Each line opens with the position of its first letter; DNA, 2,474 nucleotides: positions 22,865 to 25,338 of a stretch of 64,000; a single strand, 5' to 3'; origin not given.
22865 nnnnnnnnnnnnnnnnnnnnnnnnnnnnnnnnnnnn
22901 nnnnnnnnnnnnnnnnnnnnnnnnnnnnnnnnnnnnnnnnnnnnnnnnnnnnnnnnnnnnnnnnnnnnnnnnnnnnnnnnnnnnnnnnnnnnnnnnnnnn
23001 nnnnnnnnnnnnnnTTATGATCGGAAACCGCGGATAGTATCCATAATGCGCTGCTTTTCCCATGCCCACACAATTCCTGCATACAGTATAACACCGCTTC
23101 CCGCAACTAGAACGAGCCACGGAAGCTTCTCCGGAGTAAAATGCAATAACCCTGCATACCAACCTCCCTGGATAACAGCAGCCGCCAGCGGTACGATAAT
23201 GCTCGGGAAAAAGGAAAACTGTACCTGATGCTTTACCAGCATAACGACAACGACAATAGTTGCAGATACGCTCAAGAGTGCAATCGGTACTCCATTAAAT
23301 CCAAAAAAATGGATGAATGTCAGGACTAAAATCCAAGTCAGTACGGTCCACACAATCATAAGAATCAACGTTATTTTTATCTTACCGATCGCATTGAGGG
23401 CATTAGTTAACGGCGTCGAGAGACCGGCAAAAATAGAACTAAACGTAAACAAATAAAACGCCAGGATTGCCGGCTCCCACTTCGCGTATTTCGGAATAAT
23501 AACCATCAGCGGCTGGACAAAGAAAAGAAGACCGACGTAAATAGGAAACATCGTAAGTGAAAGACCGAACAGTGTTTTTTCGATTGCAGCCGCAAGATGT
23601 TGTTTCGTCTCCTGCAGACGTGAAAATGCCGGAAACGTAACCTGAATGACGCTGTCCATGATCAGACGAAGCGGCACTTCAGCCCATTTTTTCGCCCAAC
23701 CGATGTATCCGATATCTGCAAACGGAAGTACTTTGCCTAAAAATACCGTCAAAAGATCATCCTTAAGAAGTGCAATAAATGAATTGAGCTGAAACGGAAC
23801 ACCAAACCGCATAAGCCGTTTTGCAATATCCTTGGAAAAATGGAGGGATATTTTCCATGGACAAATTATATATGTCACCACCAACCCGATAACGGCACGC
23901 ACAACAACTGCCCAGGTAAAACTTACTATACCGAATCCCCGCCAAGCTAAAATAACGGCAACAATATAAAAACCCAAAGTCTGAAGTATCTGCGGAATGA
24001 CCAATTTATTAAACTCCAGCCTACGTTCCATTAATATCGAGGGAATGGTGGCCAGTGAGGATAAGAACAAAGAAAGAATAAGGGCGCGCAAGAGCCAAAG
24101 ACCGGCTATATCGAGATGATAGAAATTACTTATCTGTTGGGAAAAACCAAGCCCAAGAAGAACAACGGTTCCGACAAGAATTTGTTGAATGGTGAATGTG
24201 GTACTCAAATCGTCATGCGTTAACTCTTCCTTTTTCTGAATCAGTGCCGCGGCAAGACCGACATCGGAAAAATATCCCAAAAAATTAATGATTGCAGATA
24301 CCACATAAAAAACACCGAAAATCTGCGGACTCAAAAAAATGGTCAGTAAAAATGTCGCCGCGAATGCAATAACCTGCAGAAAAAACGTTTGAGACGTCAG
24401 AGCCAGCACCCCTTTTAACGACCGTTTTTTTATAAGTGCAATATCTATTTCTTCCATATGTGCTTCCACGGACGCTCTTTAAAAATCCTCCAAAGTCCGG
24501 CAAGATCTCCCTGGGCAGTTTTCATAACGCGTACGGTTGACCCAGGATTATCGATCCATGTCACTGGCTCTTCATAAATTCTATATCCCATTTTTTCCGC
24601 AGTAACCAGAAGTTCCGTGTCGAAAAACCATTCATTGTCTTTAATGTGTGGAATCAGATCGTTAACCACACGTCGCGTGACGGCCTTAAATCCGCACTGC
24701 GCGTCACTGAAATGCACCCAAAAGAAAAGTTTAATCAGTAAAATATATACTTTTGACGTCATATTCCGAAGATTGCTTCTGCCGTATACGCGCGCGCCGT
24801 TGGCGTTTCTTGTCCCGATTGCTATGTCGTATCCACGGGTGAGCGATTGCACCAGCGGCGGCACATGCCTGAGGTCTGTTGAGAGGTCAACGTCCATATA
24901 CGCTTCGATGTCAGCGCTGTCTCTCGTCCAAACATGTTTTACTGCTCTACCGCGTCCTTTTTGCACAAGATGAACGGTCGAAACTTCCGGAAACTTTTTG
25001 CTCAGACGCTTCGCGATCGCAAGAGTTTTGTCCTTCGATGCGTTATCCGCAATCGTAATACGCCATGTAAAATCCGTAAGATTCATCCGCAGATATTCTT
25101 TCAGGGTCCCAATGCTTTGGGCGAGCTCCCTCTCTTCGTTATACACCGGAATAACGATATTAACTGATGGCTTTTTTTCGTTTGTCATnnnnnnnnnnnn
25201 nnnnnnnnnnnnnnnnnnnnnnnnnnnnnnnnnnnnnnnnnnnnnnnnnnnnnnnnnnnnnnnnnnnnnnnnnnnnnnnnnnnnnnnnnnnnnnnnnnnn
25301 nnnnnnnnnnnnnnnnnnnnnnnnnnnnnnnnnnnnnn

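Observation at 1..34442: A 34-kb surface-glycosylation super-locus with 15 GT-C membrane glycosyltransferases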

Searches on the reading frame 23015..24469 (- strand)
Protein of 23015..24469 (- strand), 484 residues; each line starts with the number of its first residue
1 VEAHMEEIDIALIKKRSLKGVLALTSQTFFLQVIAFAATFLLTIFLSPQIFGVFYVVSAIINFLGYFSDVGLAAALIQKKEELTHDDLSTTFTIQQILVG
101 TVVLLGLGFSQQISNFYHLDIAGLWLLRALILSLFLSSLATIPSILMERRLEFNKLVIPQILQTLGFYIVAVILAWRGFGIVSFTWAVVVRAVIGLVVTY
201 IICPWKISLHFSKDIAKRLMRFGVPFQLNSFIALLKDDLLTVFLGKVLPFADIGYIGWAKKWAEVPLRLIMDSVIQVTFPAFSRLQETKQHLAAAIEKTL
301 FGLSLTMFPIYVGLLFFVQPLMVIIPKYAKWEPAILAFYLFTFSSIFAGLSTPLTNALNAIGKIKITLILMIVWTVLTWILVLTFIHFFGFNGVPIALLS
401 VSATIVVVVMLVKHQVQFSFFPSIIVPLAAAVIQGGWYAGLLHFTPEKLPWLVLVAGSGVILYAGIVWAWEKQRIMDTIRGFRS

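Call 5: search_protein_families(library=pfam, proteins=[window:23015-24469:-], max_evalue=0.01)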
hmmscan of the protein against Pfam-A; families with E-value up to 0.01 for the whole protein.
window:23015-24469:- (484 aa): 2 families
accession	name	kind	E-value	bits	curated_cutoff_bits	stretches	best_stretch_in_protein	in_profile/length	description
PF13440.11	Polysacc_synt_3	-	3.8e-52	177.8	23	1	42-325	2-283/293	Polysaccharide biosynthesis protein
PF01943.22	Polysacc_synt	-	8.1e-23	81.6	28.2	1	18-286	2-274/274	Polysaccharide biosynthesis protein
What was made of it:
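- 23015..24457 (-): G15, a Wzx-type MOP flippase (480 aa). Pfam Polysacc_synt_3 178 bits (call 5).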

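Call 16: find_homologous_proteins(query=window:23015-24469:-, max_evalue=1e-10)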
Query window:23015-24469:- (484 aa): 4331 proteins with E <= 1e-10 among 8000 candidates; the best 120 are listed.
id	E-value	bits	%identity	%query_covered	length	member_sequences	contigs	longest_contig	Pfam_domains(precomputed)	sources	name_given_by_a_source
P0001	0.0e+0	1019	100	99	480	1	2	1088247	PF01943.23,PF13440.12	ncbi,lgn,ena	-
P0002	4.1e-269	911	88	100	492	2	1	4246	PF01943.23,PF13440.12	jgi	jgi:PST family polysaccharide transporter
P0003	1.5e-237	807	78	99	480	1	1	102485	PF01943.23,PF13440.12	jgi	jgi:O-antigen/teichoic acid export membrane protein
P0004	5.8e-236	802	78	99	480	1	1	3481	PF01943.23,PF13440.12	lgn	-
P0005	5.9e-236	802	77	99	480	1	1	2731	PF01943.23,PF13440.12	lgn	-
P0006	1.1e-233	795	78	99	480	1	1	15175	PF01943.23,PF13440.12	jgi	jgi:O-antigen/teichoic acid export membrane protein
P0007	3.4e-232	790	78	99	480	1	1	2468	PF01943.23,PF13440.12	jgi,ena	-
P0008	1.0e-231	788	78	99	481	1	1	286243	PF01943.23,PF13440.12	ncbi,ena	-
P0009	1.8e-231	787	77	99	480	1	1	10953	PF01943.23,PF13440.12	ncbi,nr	ncbi:MAG: oligosaccharide flippase family protein [Candidatus Gottesmanbacteria bacterium]|nr:oligos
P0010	5.1e-231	786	77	99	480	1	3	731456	PF01943.23,PF13440.12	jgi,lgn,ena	jgi:PST family polysaccharide transporter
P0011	1.5e-230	784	76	99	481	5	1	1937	PF01943.23,PF13440.12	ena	-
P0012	1.5e-230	784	75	99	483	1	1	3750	PF01943.23,PF13440.12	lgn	-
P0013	1.3e-229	781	76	99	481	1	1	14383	PF01943.23,PF13440.12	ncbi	-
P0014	1.7e-229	781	76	100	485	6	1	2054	PF01943.23,PF13440.12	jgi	jgi:PST family polysaccharide transporter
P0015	3.1e-229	780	76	99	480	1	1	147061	PF01943.23,PF13440.12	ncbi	-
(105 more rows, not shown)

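Call 18: find_related_loci(query=A1, collection=genome_contigs, flank=10000)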
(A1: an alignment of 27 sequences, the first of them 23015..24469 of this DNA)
Query A1 (484 aa) in genome_contigs; peptide patterns used: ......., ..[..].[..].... (x = any residue, [..] = any of these).
599 stretches matched a pattern (row limit reached: there are more); 453 encode a relative of the query (tblastn E <= 1e-3); the best 80 are kept; 80 distinct loci.
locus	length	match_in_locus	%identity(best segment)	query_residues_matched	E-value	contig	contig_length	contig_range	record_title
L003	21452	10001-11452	77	1-484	0e+0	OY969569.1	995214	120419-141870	MAG: Candidatus Gottesmanbacteria bacterium isolate MFD03899.bin.c.1 genome assembly, chromosome: 1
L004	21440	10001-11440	70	5-484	0e+0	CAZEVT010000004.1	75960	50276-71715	MAG TPA_asm: uncultured Gammaproteobacteria bacterium isolate SRP119689_co1_156 genome assembly, contig: NODE_347_length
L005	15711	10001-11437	71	6-484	0e+0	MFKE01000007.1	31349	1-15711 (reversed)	MAG: Candidatus Gottesmanbacteria bacterium RIFOXYB1_FULL_47_11 rifoxyb1_full_scaffold_1345, whole genome shotgun sequen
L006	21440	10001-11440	65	3-482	0e+0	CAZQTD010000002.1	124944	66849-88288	MAG TPA_asm: uncultured Gammaproteobacteria bacterium isolate binchicken_co58_20 genome assembly, contig: NODE_114_lengt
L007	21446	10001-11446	65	2-483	0e+0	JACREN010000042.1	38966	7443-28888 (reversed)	MAG: Candidatus Gottesmanbacteria bacterium isolate NC_groundwater_1700_Pr3_B-0.1um_46_16 SR-2_scaffold_141_3134127, who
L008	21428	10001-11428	66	5-480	0e+0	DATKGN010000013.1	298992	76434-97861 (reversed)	MAG TPA_asm: Patescibacteria group bacterium isolate SMAG_U14552 k141_122833, whole genome shotgun sequence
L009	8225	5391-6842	64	1-484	0e+0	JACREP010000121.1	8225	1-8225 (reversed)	MAG: Candidatus Gottesmanbacteria bacterium isolate NC_groundwater_1702_Pr3_B-0.1um_50_12 SR-2_scaffold_141_3832576, who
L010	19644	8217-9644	64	5-480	0e+0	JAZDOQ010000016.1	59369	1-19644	MAG: Candidatus Gottesmanbacteria bacterium isolate MEGAHIT-group-0.784 k141_2556453, whole genome shotgun sequence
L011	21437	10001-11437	65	2-480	0e+0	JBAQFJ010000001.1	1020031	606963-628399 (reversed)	MAG: Microgenomates group bacterium isolate MFD12003_ilm_asm_bin4 k127_26405, whole genome shotgun sequence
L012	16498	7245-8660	68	4-475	0e+0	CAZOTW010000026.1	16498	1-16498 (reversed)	MAG TPA_asm: uncultured Gammaproteobacteria bacterium isolate SRP080215_co1_129 genome assembly, contig: NODE_2594_lengt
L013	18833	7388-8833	64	2-483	0e+0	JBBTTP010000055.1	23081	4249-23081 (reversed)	MAG: Patescibacteria group bacterium isolate H52-bin037_1 H52_bin037_1_000000000055, whole genome shotgun sequence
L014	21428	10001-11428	65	5-480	0e+0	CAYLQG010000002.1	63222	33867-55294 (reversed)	MAG TPA_asm: uncultured Gammaproteobacteria bacterium isolate binchicken_co54_478 genome assembly, contig: NODE_755_leng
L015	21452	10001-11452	64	1-484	0e+0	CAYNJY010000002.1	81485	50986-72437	MAG TPA_asm: uncultured Gammaproteobacteria bacterium isolate ERP125453_co1_527 genome assembly, contig: NODE_155_length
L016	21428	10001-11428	63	5-480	0e+0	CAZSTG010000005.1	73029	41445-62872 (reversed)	MAG TPA_asm: uncultured Gammaproteobacteria bacterium isolate SRP294416_co1_745 genome assembly, contig: NODE_429_length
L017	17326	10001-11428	62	5-480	0e+0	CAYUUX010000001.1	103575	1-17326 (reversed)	MAG TPA_asm: uncultured Gammaproteobacteria bacterium isolate binchicken_co22_244 genome assembly, contig: NODE_190_leng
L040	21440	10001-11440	62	5-484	0e+0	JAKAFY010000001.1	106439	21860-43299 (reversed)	MAG: bacterium isolate WY2.bin139 NODE_250_length_106439_cov_2.005597, whole genome shotgun sequence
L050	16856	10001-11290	58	4-433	9e-160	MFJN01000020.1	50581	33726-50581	MAG: Candidatus Gottesmanbacteria bacterium RIFCSPHIGHO2_02_FULL_40_13 rifcsphigho2_02_scaffold_2145, whole genome shotg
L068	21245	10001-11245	57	5-422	2e-153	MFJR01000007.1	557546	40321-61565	MAG: Candidatus Gottesmanbacteria bacterium RIFCSPLOWO2_01_FULL_39_12b rifcsplowo2_01_scaffold_21, whole genome shotgun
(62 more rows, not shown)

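Call 53: search_protein_families(library=ncbifam, proteins=[window:23015-24469:-], max_evalue=0.001)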
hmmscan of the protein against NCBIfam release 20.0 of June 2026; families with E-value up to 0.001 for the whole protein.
window:23015-24469:- (484 aa): 3 families
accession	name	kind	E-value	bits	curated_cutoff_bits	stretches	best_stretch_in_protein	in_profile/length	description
NF007773.0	PRK10459.1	equivalog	4.9e-34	118.1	273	1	25-438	15-432/492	MOP flippase family protein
NF058658.1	Oglyco_Wzx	exception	5.4e-29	101.5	720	1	13-424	6-414/478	O-glycosylation flippase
NF047674.1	TeichurnBiosyTuaB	equivalog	2.7e-19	69.5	580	1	13-434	4-428/469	teichuronic acid biosynthesis protein TuaB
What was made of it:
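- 23015..24457 (-): NCBIfam gives MOP flippase, O-glycosylation Wzx and TuaB, all below cut-off (call 53).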

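Call 56: search_protein_families(library=pfam, proteins=[L040:12341-12955:+, L050:8904-10046:+, L068:7498-8889:+], max_evalue=0.001)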
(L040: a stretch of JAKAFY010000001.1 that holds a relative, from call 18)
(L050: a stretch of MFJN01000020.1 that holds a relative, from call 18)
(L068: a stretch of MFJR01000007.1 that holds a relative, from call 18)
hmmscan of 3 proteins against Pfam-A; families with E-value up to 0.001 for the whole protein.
L040:12341-12955:+ (204 aa): 0 families

L050:8904-10046:+ (380 aa): 1 family
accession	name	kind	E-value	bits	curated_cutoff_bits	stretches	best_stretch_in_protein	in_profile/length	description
PF13231.12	PMT_2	-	2.5e-13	51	26.1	1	86-236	2-157/160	Dolichyl-phosphate-mannose-protein mannosyltransferase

L068:7498-8889:+ (463 aa): 0 families

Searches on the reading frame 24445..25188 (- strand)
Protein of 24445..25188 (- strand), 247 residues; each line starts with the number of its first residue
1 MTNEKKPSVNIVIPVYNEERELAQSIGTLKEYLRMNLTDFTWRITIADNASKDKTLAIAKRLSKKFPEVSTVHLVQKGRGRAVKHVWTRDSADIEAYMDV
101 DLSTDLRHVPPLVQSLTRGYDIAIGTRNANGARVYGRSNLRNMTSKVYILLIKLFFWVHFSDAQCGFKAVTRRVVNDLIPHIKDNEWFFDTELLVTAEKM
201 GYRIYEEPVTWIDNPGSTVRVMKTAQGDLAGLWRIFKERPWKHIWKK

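Call 5: search_protein_families(library=pfam, proteins=[window:24445-25188:-], max_evalue=0.01)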
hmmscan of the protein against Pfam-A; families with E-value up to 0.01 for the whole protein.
window:24445-25188:- (247 aa): 1 family
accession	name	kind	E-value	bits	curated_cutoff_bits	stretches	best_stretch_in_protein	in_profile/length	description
PF00535.33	Glycos_transf_2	-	7.2e-20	72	23.3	1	11-177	2-166/168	Glycosyl transferase family 2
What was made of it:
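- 24445..25188 (-): G16, a GT2 without TM segments that resembles Pol-P-sugar synthases (247 aa). Pfam GT2 (call 5).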

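Call 21: search_protein_families(library=ncbifam, proteins=[window:24445-25188:-], max_evalue=0.001)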
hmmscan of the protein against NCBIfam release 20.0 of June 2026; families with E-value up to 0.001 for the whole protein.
window:24445-25188:- (247 aa): 15 families
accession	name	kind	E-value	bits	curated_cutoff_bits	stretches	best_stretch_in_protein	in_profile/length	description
NF047588.1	GlcsyltransPgfSStrep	equivalog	2.5e-13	49.9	500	1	9-180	3-169/308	glycosyltransferase PgfS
NF007986.1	PRK10714.1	equivalog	2.3e-11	43.3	529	1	7-179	6-173/316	undecaprenyl-phosphate 4-deoxy-4-formamido-L-arabinose transferase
NF041391.1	DPhHxTase_Halo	equivalog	4e-11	42.3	375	1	36-218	19-190/213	dolichyl-phosphate hexose transferase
TIGR04182.1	glyco_TIGR04182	equivalog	6.4e-11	42.2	325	1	9-218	2-197/293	S-layer glycoprotein N-glycosyltransferase AglJ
NF058614.1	PPMAGASynPpgS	equivalog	2.3e-09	37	370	1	9-211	2-196/226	polyprenyl-phospho-N-acetylgalactosaminyl synthase PpgS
TIGR03937.1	PgaC_IcaA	equivalog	6.2e-09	35.3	422.3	1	3-128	41-162/407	poly-beta-1,6-N-acetyl-D-glucosamine synthase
NF038302.1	EPS_HpsE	equivalog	7.1e-08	31.8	300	1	10-76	4-68/307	hormogonium polysaccharide biosynthesis glycosyltransferase HpsE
NF010496.0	PRK13915.1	equivalog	6e-07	28.8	262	1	5-118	29-144/307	glucosyl-3-phosphoglycerate synthase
TIGR04283.1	glyco_like_mftF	equivalog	8e-07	28.9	182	1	10-83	2-64/221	TIGR04283 family arsenosugar biosynthesis glycosyltransferase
NF007482.0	PRK10073.1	equivalog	1.4e-06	27.6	423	1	4-101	3-95/334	glycosyltransferase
TIGR03111.1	glyc2_xrt_Gpos1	hypoth_equivalog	5.4e-06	25.5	363.95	1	4-84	46-124/439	TIGR03111 family XrtG-associated glycosyltransferase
NF053739.1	GlytfEpsEBac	equivalog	3.6e-05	22.9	450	1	7-69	1-58/265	glycosyltransferase EpsE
TIGR03469.1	HpnB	hypoth_equivalog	7.4e-05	21.9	379.25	1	4-87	41-117/386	hopene-associated glycosyltransferase HpnB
NF047683.1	TeichurnBiosyTuaG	equivalog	0.00019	21.2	400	1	4-89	3-82/252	teichuronic acid biosynthesis protein TuaG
TIGR03965.1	mycofact_glyco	equivalog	0.00071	18.5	280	1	3-118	70-181/467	mycofactocin biosynthesis glycosyltransferase MftF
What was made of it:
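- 24445..25188 (-): Its best NCBIfam hits are PgfS, ArnC, Dol-P-hexose transferase, AglJ and PpgS, all below the equivalog cut-offs (call 21).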
